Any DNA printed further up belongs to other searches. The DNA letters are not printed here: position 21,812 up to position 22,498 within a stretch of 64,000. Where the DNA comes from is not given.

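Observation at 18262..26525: Five paralogous copies of an unrecognised helical domain scattered among two-component and chemotaxis-like genes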

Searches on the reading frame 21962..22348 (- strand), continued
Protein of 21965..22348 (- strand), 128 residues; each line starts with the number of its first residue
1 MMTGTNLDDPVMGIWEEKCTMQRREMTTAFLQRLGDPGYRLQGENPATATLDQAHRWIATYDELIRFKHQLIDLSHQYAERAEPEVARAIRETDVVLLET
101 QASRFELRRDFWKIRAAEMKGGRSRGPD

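Call 34: find_encoding_contigs(protein=P0364, flank=5000, max_places=2)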
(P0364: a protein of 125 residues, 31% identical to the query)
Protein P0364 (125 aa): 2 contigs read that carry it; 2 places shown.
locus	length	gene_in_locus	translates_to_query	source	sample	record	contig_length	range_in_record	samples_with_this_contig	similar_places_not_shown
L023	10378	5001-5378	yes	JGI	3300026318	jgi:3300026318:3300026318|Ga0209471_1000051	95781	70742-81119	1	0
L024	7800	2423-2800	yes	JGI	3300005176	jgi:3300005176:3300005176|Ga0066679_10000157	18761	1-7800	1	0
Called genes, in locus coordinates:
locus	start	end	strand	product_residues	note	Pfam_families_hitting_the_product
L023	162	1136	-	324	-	PF01904:DUF72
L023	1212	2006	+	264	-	PF00459:Inositol_P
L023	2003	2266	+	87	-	PF26606:SCO4848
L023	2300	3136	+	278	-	PF00106:adh_short, PF13561:adh_short_C2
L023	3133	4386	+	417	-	PF00109:ketoacyl-synt, PF02801:Ketoacyl-synt_C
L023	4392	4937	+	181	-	PF01661:Macro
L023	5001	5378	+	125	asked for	-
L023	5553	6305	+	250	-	PF02397:Bac_transf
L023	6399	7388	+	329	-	PF00535:Glycos_transf_2, PF10111:Glyco_tranf_2_2 (faint), PF13641:Glyco_tranf_2_3, PF13632:Glyco_trans_2_3 (weak)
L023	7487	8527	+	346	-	PF13439:Glyco_transf_4, PF13579:Glyco_trans_4_4, PF20706:GT4-conflict, PF00534:Glycos_transf_1, PF13692:Glyco_trans_1_4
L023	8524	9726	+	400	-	PF13489:Methyltransf_23, PF08241:Methyltransf_11, PF08242:Methyltransf_12 (weak), PF13649:Methyltransf_25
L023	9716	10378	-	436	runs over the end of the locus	PF13439:Glyco_transf_4 (weak), PF20706:GT4-conflict, PF00534:Glycos_transf_1, PF13692:Glyco_trans_1_4, PF13524:Glyco_trans_1_2 (faint)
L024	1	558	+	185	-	?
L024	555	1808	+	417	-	PF00109:ketoacyl-synt, PF02801:Ketoacyl-synt_C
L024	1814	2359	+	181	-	PF01661:Macro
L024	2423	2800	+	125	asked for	-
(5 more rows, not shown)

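Call 35: find_encoding_contigs(protein=P0379, flank=5000, max_places=2)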
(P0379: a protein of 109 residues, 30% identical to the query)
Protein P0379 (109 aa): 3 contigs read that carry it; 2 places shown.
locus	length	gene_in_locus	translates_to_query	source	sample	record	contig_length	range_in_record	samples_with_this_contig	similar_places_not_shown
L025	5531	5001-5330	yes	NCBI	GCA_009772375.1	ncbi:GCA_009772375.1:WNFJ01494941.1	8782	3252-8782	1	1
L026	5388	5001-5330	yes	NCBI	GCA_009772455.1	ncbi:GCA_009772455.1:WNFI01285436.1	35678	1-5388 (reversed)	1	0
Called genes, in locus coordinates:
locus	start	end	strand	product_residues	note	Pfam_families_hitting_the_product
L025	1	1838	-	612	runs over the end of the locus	PF03705:CheR_N, PF01739:CheR, PF08448:PAS_4, PF12860:PAS_7 (faint), PF13188:PAS_8 (faint), PF13426:PAS_9 (faint), PF00989:PAS, PF08448:PAS_4, +1 more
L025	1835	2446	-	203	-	PF01339:CheB_methylest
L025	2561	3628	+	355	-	PF00561:Abhydrolase_1, PF12146:Hydrolase_4 (weak), PF12697:Abhydrolase_6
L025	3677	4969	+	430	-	PF00817:IMS, PF11799:IMS_C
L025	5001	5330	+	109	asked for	-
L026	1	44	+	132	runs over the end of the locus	-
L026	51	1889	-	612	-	PF03705:CheR_N, PF01739:CheR, PF08448:PAS_4, PF12860:PAS_7 (faint), PF13188:PAS_8 (faint), PF13426:PAS_9 (faint), PF00989:PAS, PF08448:PAS_4, +1 more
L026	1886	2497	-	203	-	PF01339:CheB_methylest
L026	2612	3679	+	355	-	PF00561:Abhydrolase_1, PF12146:Hydrolase_4 (weak), PF12697:Abhydrolase_6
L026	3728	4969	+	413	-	PF00817:IMS, PF11799:IMS_C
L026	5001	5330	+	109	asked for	-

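Call 36: list_cluster_members(proteins=[P0193, P0195, P0241, P0272, P0197, P0202, P0247, P0264, P0299, P0333])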
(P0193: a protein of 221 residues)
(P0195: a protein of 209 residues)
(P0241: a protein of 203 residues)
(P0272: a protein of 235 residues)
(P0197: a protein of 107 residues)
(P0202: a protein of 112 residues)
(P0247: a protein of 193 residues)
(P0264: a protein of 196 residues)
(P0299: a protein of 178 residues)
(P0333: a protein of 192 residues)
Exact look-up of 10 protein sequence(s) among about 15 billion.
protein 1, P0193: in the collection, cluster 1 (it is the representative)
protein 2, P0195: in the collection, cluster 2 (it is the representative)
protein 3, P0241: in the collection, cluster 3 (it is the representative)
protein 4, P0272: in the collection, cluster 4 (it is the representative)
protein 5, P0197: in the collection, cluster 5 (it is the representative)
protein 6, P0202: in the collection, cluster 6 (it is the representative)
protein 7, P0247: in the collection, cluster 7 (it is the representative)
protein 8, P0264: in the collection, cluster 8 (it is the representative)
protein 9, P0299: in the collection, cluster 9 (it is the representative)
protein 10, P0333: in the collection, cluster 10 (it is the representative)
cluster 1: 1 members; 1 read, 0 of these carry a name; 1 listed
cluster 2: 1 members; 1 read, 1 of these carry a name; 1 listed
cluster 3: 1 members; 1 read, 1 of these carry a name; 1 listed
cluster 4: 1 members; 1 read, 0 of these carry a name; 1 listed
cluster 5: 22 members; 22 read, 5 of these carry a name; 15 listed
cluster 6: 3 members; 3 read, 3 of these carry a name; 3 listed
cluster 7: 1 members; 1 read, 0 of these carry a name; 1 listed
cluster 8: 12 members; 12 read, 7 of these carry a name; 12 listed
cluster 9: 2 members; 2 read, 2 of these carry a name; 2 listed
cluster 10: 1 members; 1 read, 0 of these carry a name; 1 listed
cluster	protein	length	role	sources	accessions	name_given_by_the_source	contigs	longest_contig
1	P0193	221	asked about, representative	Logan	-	-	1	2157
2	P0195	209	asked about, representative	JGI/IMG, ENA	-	hypothetical protein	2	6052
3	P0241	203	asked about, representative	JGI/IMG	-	DNA-binding response OmpR family regulator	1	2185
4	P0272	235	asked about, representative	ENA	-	-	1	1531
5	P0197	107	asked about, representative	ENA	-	-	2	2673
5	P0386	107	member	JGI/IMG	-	hypothetical protein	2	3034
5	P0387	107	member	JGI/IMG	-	hypothetical protein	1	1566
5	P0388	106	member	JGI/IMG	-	hypothetical protein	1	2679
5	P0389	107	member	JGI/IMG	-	hypothetical protein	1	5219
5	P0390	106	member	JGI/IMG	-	hypothetical protein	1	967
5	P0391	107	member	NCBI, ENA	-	-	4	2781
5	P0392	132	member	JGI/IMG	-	-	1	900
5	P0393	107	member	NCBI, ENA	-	-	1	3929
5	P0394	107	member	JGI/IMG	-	-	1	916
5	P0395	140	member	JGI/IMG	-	-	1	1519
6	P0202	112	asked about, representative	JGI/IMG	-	hypothetical protein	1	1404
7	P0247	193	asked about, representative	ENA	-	-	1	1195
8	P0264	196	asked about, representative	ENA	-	-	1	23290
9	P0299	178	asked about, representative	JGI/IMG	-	DNA-binding response OmpR family regulator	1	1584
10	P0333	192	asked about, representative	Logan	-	-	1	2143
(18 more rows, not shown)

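Call 37: search_protein_families(library=pfam, alignment_id=A3, max_evalue=1)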
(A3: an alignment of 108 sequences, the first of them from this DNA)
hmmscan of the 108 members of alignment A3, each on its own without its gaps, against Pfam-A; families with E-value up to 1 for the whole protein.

A. member 1, seq(108 aa): 3 families
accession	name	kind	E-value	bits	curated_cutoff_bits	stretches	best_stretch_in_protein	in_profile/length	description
PF11463.14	R-HINP1I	-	0.11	12.4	25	1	35-70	59-94/208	R.HinP1I restriction endonuclease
PF02571.20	CbiJ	-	0.12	12.3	28.6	1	49-81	65-97/234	Precorrin-6x reductase CbiJ/CobK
PF03345.20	OST48_N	-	0.22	11.2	36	1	4-50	12-58/246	OST48, N-terminal domain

B. families by the number of members that match (of 108 scanned): 60 families (the first 25 are shown)
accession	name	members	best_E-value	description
PF09518.16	RE_HindIII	5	0.07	HindIII restriction endonuclease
PF10473.14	CENP-F_leu_zip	3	0.0064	Leucine-rich repeats of kinetochore protein Cenp-F/LEK1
PF19957.5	EAD5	3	0.012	Effector-associated domain 5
PF12761.13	End3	3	0.016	Actin cytoskeleton-regulatory complex protein END3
PF12934.12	FTO_CTD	2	0.002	FTO C-terminal domain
PF08172.17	CASP_C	2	0.011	CASP C terminal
PF11559.13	ADIP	2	0.028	Afadin- and alpha -actinin-Binding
PF19645.4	DUF6148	2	0.038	Family of unknown function (DUF6148)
PF14193.11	DUF4315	2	0.044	Domain of unknown function (DUF4315)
PF07651.22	ANTH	2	0.081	ANTH domain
PF11463.14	R-HINP1I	2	0.11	R.HinP1I restriction endonuclease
PF09596.15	MamL-1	2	0.11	MamL-1 domain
PF18756.6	Nmad4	1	0.0061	Nucleotide modification associated domain 4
PF13794.12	MiaE_2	1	0.011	tRNA-(MS[2]IO[6]A)-hydroxylase (MiaE)-like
PF10792.14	DUF2605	1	0.013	Protein of unknown function (DUF2605)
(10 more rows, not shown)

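Call 45: find_encoding_contigs(protein=P0345, flank=5000, max_places=1)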
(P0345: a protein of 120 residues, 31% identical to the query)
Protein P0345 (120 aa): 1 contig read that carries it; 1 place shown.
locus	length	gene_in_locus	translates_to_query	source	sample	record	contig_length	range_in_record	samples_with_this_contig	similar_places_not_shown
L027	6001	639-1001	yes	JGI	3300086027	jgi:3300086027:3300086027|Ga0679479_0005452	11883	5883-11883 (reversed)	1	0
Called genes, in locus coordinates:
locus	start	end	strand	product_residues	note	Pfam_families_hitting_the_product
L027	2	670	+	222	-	?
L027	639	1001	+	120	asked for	-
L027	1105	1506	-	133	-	PF01042:Ribonuc_L-PSP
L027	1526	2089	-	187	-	PF01872:RibD_C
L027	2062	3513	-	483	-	PF07690:MFS_1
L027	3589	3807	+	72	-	PF13466:STAS_2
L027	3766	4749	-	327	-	PF04542:Sigma70_r2, PF08281:Sigma70_r4_2, PF12680:SnoaL_2 (weak)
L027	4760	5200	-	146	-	PF10027:DUF2269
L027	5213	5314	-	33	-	-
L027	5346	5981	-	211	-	PF07947:YhhN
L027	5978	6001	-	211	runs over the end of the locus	PF00440:TetR_N, PF17920:TetR_C_16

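Call 46: find_encoding_contigs(protein=P0357, flank=5000, max_places=1)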
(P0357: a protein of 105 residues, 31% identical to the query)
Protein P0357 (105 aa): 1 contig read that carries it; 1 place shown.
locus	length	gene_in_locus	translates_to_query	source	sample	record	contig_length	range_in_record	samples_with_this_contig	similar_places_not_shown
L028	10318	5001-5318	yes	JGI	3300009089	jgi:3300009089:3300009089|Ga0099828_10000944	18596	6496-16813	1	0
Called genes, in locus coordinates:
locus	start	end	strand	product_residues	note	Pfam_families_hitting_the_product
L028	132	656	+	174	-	PF00486:Trans_reg_C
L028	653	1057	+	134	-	-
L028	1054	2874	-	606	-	PF03705:CheR_N, PF01739:CheR, PF13188:PAS_8 (faint), PF13596:PAS_10 (faint), PF13426:PAS_9 (faint), PF00989:PAS (weak), PF08448:PAS_4 (weak)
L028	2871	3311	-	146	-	PF01339:CheB_methylest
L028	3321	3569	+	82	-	-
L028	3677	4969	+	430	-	PF00817:IMS, PF11799:IMS_C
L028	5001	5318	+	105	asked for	-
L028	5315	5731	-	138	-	-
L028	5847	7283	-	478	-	PF07690:MFS_1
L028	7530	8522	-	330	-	PF04542:Sigma70_r2, PF08281:Sigma70_r4_2, PF04545:Sigma70_r4 (faint), PF12680:SnoaL_2 (weak)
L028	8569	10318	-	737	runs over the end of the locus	-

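Call 47: find_encoding_contigs(protein=P0367, flank=5000, max_places=1)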
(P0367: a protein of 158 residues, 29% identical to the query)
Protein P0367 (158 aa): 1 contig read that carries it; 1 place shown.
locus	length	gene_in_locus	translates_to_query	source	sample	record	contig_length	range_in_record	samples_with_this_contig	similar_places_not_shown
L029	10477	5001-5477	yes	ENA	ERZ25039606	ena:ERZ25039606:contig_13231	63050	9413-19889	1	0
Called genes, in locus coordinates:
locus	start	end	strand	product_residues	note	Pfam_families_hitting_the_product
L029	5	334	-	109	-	-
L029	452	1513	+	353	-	PF01717:Meth_synt_2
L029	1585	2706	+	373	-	PF00989:PAS, PF08448:PAS_4, PF13426:PAS_9, PF08447:PAS_3, PF00512:HisKA, PF02518:HATPase_c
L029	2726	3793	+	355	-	PF00561:Abhydrolase_1, PF12146:Hydrolase_4 (faint), PF12697:Abhydrolase_6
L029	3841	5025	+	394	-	PF00817:IMS, PF11799:IMS_C (weak)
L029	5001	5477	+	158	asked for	-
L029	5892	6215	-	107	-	-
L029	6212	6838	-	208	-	PF07690:MFS_1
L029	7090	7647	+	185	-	-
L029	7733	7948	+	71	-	PF01740:STAS (weak)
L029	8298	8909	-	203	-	PF04542:Sigma70_r2, PF08281:Sigma70_r4_2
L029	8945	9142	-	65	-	-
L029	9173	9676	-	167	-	-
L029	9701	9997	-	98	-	PF01588:tRNA_bind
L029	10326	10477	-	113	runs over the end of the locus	PF07947:YhhN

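Call 55: search_protein_families(library=padloc, max_evalue=0.1, proteins=[window:21962-22288:-])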
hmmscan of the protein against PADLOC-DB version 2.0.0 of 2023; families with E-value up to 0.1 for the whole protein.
window:21962-22288:- (108 aa): 0 families

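Call 56: search_protein_families(library=phrogs, max_evalue=0.1, proteins=[window:21962-22288:-])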
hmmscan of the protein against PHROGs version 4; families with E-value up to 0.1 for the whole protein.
window:21962-22288:- (108 aa): 0 families

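Call 57: predict_structure(protein=P0195)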
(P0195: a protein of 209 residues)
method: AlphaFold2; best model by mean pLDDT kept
length: 209 residues; sequences in the alignment: 1
mean_pLDDT: 61.4   pTM: 0.47
mean pLDDT of the five models: 61.4, 59.3, 55.2, 49.1, 45.0
residues with pLDDT >= 90: 0; 70-90: 70; 50-70: 82; < 50: 57
segments of 3 or more residues with pLDDT < 50: 1-32, 105-127
pLDDT, mean of each block of 10 residues (from residue 1): 39 40 38 55 69 78 81 77 76 71 49 34 46 68 68 68 66 63 69 74 61
secondary structure, 60 per line:
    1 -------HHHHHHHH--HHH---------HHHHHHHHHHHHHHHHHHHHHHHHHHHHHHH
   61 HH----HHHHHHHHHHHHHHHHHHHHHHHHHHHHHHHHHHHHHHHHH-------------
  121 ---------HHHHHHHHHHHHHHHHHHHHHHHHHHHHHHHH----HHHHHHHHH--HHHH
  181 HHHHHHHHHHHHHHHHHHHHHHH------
elements in order: H8-15 H30-62 H67-107 H130-161 H166-174 H177-203

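Call 62: find_related_loci(query=A5, collection=metagenome_contigs, flank=4000)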
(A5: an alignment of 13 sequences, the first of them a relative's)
Query A5 (92 aa) in metagenome_contigs; peptide patterns used: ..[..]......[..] (x = any residue, [..] = any of these).
224 stretches matched a pattern; 71 encode a relative of the query (tblastn E <= 1e-3); 71 distinct loci.
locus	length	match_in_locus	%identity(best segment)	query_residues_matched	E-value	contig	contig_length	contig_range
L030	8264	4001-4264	55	2-89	1e-27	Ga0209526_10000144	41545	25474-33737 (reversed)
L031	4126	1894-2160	51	3-91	4e-27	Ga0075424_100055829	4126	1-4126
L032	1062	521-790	49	2-91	2e-25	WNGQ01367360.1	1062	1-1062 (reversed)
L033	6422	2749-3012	51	2-89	2e-23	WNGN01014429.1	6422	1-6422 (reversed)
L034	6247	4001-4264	51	2-89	2e-23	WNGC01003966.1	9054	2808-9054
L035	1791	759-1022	51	2-89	2e-23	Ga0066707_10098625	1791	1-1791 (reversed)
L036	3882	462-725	50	2-89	3e-23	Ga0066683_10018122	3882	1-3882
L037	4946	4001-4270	46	1-90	3e-23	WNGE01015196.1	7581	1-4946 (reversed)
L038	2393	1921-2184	50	2-89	3e-23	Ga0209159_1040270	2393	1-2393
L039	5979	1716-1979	49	3-90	3e-23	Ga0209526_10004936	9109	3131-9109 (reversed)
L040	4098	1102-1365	50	2-89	5e-23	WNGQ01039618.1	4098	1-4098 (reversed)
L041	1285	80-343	51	3-91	4e-23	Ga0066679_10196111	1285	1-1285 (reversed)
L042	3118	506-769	50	2-89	6e-23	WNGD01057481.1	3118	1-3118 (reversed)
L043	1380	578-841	49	2-90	6e-23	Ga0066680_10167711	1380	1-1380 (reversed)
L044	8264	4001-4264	50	2-89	8e-23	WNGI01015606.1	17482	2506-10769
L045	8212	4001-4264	50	2-89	1e-22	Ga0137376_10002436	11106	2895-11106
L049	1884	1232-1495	47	2-90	5e-22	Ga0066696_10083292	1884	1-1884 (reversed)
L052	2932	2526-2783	44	6-91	9e-22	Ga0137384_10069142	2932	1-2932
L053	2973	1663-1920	49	3-89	1e-21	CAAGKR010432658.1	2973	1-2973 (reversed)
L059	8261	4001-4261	47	4-91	2e-21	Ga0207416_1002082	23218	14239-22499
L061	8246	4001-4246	51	4-85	3e-21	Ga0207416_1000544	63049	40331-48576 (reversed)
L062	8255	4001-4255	49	5-89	6e-21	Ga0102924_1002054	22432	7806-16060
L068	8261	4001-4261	47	3-89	2e-19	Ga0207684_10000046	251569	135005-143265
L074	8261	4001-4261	49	3-89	2e-18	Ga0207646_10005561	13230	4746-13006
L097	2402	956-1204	46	2-85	2e-15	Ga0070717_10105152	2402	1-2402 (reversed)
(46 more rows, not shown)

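Call 66: fold_search(model_id=the predicted structure, library=pdb)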
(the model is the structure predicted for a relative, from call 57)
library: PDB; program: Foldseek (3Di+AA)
matches with E <= 10: 74; with E <= 0.001: 0
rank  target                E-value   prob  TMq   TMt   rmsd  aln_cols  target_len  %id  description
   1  9h1u_B                3.2e-01  0.47  0.23  0.30  22.4       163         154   16  Cryo-EM structure of Heterooligomeric Bacterioferritin (released 2025-10-29)
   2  9h1u_A                9.2e-01  0.25  0.23  0.30  22.3       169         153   15  Cryo-EM structure of Heterooligomeric Bacterioferritin (released 2025-10-29)
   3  5vju                  1.9e+00  0.38  0.40  0.41   8.0       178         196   16  De Novo Photosynthetic Reaction Center Protein Variant Equipped with His-Tyr H-bond, Heme B, and Cd(II) ions (released 2018-04-25)
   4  5n7i_B                2.0e+00  0.16  0.24  0.36   8.0        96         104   22  Crystal structure of the coiled-coil domain of human tricellulin (released 2017-07-12)
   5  7o6e_A                2.2e+00  0.21  0.29  0.33  21.7       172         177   16  2.12 A cryo-EM structure of Mycobacterium tuberculosis Ferritin (released 2021-05-19)
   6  5lm1_A                2.3e+00  0.08  0.26  0.18  35.8       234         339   13  Crystal Structure of HD-PTP phosphatase in complex with UBAP1 (released 2016-11-30)
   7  6k3o_F                2.8e+00  0.11  0.22  0.28  23.2       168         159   11  Cryo-EM structure of Apo-bacterioferritin from Streptomyces coelicolor (released 2021-02-03)
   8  6j4m_A                2.8e+00  0.08  0.22  0.26  22.7       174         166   12  Thermal treated soybean seed H-2 ferritin (released 2019-09-18)
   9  3hiu_A                3.0e+00  0.18  0.26  0.37  22.1       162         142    7  The crystal structure of protein (XCC3681) from Xanthomonas campestris pv. campestris str. ATCC 33913 (released 2009-07-14)
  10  5ffa                  3.1e+00  0.12  0.24  0.35  21.5       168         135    8  CopM (with an N-terminal His-tag) in the apo form (released 2016-09-07)
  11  6z0c_D                3.3e+00  0.38  0.44  0.47   6.8       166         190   16  Structure of in silico modelled artificial Maquette-3 protein (released 2021-03-17)
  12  7lsv_A                3.3e+00  0.11  0.23  0.31  21.3       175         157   11  Non-kinase domain of Legionella effector protein kinase LegK2 (released 2022-01-26)
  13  3a68_C                3.5e+00  0.08  0.22  0.24  22.6       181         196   11  Crystal structure of plant ferritin reveals a novel metal binding site that functions as a transit site for metal tran (released 2009-12-08)
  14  3g67_B                3.5e+00  0.04  0.16  0.16  41.4       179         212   13  Crystal Structure of a Soluble Chemoreceptor from Thermotoga maritima (released 2009-07-28)
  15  6djl_E                3.7e+00  0.12  0.29  0.27  23.3       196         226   13  Crystal structure of the Rab11 GEF SH3BP5 bound to nucleotide free Rab11A (released 2018-09-26)
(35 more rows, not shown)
